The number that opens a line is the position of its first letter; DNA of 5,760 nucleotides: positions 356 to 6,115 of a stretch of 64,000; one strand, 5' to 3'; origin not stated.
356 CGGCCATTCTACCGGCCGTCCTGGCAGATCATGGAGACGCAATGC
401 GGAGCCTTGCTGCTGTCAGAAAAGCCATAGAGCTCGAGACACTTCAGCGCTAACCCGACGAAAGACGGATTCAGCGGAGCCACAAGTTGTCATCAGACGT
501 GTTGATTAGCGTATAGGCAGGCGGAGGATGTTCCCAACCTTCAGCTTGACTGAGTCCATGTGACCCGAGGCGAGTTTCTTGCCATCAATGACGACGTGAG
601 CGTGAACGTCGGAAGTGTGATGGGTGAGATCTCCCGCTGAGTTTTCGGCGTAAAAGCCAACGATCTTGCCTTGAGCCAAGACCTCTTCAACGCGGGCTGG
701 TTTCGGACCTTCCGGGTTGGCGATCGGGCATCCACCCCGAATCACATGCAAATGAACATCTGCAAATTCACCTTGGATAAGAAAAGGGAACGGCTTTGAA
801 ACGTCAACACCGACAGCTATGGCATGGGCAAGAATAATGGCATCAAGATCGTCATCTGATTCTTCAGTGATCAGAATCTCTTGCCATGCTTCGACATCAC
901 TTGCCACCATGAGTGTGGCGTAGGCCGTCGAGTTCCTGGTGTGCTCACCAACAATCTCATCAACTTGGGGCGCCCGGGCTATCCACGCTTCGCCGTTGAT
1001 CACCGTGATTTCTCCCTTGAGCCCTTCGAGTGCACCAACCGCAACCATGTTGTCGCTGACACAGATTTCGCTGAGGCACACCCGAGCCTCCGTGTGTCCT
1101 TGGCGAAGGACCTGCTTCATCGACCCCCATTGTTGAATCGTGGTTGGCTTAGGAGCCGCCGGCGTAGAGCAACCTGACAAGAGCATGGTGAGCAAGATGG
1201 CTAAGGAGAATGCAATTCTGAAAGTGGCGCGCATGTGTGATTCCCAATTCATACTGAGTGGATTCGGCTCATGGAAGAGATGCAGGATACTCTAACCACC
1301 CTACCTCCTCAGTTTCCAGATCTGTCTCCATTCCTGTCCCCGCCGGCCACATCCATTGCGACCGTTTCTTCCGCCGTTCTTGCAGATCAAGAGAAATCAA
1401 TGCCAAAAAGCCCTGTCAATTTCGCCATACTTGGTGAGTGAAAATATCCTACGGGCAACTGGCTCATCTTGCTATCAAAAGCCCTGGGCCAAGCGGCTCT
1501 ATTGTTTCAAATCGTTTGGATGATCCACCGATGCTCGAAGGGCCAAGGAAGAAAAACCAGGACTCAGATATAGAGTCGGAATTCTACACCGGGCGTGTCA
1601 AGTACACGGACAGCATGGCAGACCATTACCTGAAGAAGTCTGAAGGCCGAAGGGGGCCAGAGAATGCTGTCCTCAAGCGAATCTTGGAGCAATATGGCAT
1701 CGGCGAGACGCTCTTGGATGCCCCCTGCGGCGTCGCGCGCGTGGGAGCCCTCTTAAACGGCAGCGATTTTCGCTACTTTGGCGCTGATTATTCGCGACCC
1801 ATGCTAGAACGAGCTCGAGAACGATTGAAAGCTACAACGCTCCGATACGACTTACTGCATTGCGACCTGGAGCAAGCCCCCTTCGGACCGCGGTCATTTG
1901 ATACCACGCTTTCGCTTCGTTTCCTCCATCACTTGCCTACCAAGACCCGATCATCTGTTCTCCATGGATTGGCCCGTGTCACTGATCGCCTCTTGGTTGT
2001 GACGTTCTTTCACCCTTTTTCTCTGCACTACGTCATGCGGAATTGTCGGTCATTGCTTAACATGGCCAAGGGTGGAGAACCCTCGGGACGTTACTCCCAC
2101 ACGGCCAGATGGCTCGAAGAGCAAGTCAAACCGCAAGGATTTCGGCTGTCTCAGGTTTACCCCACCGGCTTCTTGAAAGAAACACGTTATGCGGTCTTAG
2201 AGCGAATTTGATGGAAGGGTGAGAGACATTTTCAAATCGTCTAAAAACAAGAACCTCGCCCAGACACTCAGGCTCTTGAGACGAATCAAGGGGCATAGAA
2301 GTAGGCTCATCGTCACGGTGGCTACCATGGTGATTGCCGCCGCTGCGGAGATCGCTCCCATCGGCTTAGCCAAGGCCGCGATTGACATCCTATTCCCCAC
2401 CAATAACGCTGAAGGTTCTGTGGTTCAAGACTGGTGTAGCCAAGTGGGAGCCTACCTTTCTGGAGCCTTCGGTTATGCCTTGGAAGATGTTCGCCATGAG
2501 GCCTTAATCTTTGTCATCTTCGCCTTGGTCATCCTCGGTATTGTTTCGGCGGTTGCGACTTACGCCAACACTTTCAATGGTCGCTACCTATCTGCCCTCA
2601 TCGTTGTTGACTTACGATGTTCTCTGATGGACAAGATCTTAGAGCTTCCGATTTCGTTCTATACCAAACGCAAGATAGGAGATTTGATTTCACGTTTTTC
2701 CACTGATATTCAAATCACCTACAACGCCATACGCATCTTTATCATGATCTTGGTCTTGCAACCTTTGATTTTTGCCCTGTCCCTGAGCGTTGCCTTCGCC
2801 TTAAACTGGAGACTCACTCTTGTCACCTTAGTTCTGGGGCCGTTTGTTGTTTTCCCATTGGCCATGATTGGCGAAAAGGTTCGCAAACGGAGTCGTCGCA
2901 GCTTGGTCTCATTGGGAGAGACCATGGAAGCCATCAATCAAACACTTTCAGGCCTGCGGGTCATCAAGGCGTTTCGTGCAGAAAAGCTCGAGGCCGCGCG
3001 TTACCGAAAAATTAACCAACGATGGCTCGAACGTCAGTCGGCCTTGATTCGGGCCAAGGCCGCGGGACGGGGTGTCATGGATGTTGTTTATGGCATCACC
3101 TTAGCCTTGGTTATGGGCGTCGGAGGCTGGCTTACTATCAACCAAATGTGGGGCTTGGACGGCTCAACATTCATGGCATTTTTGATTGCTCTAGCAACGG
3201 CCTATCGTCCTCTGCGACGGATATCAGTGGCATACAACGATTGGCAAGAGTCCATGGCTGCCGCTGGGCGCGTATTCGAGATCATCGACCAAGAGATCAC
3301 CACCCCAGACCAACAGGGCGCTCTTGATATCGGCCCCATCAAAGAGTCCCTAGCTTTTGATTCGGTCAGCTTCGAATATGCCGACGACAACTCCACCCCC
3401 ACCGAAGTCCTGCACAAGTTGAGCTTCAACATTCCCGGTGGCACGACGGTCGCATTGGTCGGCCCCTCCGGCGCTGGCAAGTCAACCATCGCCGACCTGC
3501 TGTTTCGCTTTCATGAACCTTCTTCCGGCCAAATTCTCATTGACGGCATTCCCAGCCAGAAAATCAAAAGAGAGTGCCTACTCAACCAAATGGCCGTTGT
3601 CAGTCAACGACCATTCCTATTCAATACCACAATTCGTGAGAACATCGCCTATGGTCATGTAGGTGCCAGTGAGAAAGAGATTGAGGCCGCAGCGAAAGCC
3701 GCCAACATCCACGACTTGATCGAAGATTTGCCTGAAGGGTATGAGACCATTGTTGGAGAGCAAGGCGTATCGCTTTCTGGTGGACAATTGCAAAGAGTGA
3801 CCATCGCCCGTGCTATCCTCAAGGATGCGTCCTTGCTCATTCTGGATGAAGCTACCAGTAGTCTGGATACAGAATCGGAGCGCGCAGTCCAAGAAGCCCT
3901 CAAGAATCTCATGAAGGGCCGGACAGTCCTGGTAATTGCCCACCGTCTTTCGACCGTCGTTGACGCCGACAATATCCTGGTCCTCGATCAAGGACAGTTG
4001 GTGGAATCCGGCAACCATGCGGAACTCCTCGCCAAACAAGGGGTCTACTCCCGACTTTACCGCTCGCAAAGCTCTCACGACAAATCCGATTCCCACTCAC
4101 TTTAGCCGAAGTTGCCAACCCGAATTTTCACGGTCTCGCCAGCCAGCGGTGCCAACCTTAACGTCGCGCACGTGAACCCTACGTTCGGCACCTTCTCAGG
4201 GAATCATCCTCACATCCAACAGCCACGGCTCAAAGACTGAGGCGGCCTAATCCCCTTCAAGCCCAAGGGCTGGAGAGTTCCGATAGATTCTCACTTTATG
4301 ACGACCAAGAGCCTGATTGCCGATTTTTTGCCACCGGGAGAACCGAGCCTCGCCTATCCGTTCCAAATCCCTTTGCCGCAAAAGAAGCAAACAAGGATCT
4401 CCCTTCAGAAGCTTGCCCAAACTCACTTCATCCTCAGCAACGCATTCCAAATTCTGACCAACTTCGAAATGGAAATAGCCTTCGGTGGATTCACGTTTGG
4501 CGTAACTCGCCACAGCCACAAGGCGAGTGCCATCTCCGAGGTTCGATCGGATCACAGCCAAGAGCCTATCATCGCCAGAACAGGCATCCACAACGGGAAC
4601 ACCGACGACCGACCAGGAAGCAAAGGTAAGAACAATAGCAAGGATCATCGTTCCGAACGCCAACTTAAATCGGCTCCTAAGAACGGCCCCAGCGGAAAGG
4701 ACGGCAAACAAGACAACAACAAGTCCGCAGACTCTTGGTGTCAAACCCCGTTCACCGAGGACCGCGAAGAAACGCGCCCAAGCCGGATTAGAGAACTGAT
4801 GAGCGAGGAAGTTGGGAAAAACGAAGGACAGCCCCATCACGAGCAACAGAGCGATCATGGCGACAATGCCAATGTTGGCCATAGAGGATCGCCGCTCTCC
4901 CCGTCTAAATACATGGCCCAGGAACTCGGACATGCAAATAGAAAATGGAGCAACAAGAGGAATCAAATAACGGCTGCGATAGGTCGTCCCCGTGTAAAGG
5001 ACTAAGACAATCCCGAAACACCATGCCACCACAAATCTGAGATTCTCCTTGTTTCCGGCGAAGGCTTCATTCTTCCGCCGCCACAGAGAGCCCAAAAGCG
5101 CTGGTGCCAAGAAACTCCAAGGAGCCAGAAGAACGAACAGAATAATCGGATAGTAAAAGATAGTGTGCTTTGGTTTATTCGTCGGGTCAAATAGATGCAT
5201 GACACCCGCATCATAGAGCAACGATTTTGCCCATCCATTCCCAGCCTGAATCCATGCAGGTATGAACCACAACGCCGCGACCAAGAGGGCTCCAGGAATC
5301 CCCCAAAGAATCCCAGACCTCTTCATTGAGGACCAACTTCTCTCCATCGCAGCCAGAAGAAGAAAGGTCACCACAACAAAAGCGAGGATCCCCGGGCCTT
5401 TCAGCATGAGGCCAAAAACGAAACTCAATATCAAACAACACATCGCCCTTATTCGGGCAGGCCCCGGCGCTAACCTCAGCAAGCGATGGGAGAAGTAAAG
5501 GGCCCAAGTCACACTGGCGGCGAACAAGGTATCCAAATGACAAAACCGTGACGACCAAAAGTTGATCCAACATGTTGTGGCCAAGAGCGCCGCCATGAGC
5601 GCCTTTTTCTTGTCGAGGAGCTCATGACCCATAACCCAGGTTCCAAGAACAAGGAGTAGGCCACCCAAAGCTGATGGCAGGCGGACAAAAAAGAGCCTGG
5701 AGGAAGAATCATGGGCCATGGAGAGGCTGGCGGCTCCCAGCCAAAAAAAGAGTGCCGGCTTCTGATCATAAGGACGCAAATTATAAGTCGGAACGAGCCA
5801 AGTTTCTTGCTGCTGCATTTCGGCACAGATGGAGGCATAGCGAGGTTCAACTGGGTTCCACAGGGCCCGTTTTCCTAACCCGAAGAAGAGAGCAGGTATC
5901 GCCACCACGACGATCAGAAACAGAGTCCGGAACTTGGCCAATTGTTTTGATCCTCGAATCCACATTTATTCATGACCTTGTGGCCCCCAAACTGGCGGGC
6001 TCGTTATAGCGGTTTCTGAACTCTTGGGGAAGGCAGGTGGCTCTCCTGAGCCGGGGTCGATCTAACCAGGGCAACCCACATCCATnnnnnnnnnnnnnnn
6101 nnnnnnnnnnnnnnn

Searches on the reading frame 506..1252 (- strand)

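Call 7: search_protein_families(library=pfam, proteins=[window:506-1252:-], max_evalue=0.001)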
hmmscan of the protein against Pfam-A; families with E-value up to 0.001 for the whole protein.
window:506-1252:- (248 aa): 1 family
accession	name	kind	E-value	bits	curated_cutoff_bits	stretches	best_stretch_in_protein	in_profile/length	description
PF03306.18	AAL_decarboxy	-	7.6e-06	25.8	25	1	46-240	7-192/219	Alpha-acetolactate decarboxylase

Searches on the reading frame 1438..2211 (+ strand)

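Call 7: search_protein_families(library=pfam, proteins=[window:1438-2211:+], max_evalue=0.001)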
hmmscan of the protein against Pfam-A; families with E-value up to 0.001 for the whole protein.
window:1438-2211:+ (257 aa): 4 families
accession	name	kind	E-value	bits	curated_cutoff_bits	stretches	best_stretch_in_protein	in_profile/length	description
PF13649.12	Methyltransf_25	-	4.8e-14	53.3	27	1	93-182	2-93/97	Methyltransferase domain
PF08241.18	Methyltransf_11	-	1.7e-11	45.1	21.2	1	93-182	1-87/95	Methyltransferase domain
PF08242.18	Methyltransf_12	-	3.5e-10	40.9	30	1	93-181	1-91/98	Methyltransferase domain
PF13847.12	Methyltransf_31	-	3.7e-06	27.1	27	1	89-181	4-100/145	Methyltransferase domain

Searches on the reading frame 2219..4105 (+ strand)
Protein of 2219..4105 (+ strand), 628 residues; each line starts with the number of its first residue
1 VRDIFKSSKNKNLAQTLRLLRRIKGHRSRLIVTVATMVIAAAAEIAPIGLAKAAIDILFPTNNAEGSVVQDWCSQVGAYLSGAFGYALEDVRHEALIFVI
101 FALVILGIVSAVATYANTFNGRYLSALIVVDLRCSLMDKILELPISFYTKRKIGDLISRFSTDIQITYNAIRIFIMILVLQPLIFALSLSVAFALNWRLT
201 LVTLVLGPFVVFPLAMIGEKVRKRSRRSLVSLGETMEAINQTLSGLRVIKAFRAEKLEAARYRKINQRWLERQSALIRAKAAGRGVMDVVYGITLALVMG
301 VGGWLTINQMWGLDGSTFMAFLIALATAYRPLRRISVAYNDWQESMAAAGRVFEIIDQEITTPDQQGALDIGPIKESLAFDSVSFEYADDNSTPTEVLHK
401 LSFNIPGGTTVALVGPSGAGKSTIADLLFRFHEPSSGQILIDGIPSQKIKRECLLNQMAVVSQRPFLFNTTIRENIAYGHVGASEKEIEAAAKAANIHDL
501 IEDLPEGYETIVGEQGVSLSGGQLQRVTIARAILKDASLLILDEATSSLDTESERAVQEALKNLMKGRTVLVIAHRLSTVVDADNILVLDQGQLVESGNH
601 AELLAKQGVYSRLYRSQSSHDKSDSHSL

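Call 7: search_protein_families(library=pfam, proteins=[window:2219-4105:+], max_evalue=0.001)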
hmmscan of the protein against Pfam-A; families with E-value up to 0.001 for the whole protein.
window:2219-4105:+ (628 aa): 6 families
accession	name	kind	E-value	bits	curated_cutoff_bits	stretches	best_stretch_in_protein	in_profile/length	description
PF00664.28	ABC_membrane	-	1.7e-35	123.5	28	1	52-309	23-253/274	ABC transporter transmembrane region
PF00005.33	ABC_tran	-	4.9e-32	111.8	25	1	398-547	1-137/137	ABC transporter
PF02463.25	SMC_N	-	3.7e-08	33.5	40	1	411-588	27-210/220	RecF/RecN/SMC N terminal domain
PF05082.18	Rop-like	-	4.2e-05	23.7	27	1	489-512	16-39/64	Rop-like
PF13401.12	AAA_22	-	0.00029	21.6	27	0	411-566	8-109/130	AAA domain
PF13191.12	AAA_16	-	0.0009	20.2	32.6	0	408-566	24-161/167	AAA ATPase domain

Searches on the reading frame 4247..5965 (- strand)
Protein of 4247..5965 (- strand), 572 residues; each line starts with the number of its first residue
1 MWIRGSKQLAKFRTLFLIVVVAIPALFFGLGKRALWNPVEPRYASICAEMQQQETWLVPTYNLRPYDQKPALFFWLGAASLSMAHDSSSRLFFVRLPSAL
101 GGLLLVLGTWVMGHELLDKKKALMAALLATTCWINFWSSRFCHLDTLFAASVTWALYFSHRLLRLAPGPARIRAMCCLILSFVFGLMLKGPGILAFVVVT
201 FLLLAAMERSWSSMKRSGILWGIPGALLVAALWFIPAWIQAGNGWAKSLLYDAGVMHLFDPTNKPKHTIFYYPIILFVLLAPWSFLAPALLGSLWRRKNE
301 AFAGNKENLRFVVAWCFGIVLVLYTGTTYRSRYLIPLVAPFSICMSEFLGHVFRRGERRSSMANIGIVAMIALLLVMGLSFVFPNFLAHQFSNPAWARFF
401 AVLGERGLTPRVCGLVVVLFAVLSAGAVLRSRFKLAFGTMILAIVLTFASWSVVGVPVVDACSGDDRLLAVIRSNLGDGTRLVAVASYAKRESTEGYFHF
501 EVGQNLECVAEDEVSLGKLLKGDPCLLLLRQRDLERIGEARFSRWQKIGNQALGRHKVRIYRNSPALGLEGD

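Call 7: search_protein_families(library=pfam, proteins=[window:4247-5965:-], max_evalue=0.001)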
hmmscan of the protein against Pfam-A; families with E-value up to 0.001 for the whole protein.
window:4247-5965:- (572 aa): 1 family
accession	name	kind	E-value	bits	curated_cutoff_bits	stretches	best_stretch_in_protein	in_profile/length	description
PF13231.12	PMT_2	-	2.4e-09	38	26.1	1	69-231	2-155/160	Dolichyl-phosphate-mannose-protein mannosyltransferase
